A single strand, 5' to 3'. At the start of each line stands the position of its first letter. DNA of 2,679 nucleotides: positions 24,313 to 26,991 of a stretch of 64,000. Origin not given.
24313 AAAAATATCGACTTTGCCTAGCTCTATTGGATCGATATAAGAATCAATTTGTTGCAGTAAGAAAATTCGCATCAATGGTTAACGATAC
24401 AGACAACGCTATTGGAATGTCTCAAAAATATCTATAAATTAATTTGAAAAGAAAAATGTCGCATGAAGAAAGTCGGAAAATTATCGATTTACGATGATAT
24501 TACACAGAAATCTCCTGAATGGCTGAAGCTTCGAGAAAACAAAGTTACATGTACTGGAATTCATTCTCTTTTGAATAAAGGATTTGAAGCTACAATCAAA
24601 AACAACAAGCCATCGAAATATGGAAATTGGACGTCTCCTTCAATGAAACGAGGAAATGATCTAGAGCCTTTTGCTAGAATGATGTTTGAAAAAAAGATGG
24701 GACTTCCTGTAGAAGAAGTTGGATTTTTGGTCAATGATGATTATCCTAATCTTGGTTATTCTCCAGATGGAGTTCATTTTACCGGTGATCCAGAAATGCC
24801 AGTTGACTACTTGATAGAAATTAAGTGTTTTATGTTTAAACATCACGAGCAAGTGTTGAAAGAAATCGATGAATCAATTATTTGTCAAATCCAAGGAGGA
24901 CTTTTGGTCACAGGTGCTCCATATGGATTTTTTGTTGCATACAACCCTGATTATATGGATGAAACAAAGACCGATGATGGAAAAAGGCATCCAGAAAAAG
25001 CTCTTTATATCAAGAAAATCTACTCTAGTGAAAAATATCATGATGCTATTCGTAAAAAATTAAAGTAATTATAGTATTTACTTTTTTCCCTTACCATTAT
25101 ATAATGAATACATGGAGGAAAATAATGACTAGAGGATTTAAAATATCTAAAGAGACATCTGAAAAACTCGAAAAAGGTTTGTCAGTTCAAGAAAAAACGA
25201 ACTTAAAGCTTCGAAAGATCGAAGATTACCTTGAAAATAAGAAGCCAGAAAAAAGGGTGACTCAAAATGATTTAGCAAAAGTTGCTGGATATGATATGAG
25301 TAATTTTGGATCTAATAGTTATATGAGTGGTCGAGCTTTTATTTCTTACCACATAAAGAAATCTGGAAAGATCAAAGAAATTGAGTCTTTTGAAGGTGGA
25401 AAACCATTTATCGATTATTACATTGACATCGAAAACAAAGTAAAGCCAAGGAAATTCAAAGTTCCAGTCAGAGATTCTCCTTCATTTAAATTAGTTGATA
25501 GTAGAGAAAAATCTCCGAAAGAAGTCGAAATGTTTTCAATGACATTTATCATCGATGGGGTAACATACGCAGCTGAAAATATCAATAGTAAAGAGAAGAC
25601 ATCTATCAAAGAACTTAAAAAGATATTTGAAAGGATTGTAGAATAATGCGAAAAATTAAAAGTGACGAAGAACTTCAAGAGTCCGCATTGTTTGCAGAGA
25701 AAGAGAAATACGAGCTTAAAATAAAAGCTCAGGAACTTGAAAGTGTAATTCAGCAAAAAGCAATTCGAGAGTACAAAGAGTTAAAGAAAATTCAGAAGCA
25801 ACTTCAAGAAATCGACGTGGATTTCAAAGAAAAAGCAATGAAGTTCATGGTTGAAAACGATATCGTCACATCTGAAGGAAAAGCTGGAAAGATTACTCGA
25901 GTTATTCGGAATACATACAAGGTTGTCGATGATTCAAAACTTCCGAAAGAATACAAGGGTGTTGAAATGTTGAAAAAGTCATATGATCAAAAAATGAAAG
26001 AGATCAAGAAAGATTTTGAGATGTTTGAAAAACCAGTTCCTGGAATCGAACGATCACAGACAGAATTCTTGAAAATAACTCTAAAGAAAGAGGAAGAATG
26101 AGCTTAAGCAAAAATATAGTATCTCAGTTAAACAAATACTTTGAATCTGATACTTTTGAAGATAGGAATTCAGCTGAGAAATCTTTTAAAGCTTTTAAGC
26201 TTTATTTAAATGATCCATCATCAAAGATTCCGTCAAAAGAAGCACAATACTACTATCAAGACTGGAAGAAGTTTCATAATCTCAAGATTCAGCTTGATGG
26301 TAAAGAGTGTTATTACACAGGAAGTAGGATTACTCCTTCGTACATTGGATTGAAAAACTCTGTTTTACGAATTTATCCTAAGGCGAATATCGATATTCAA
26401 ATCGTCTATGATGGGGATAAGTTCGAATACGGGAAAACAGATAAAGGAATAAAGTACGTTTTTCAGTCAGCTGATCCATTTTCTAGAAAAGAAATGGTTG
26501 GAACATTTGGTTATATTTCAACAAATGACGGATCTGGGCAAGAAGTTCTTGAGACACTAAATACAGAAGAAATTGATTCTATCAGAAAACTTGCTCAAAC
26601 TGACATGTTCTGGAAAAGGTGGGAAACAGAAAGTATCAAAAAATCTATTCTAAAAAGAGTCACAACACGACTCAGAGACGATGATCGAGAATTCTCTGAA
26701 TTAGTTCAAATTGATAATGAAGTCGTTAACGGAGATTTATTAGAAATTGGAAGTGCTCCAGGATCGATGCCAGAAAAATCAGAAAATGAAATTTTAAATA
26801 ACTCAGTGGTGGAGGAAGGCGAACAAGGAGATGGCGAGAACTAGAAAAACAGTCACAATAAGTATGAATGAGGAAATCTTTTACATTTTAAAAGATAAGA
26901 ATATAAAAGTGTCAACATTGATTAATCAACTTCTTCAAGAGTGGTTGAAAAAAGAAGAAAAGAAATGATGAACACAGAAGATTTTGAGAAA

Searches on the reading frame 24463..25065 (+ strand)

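Call 86: search_protein_families(library=phrogs, max_evalue=0.001, proteins=[window:24463-25065:+])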
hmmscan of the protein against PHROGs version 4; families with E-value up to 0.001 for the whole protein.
window:24463-25065:+ (201 aa): 3 families
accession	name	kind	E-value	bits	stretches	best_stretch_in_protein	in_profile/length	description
phrog_149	-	DNA, RNA and nucleotide metabolism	6.8e-19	68.7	1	9-200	593-786/1242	exonuclease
phrog_434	-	DNA, RNA and nucleotide metabolism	7e-17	62.7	1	12-200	52-229/372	RecE-like recombination exonuclease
phrog_19855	-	head and packaging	4.8e-11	41.9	1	8-104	457-561/1257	virion structural protein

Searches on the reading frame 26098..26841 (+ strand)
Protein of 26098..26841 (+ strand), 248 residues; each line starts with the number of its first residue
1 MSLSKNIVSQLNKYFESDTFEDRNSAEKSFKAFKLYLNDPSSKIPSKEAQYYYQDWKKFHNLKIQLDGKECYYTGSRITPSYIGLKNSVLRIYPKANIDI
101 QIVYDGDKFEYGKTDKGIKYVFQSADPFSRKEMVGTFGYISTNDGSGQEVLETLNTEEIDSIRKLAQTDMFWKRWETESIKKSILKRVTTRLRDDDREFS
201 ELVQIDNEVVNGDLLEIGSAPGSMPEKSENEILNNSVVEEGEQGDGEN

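Call 86: search_protein_families(library=phrogs, max_evalue=0.001, proteins=[window:26098-26841:+])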
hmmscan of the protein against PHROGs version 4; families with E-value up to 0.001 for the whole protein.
window:26098-26841:+ (248 aa): 1 family
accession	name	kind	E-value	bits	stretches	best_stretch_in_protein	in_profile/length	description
phrog_148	-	DNA, RNA and nucleotide metabolism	2e-12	48.4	1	81-209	110-239/387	RecT-like ssDNA annealing protein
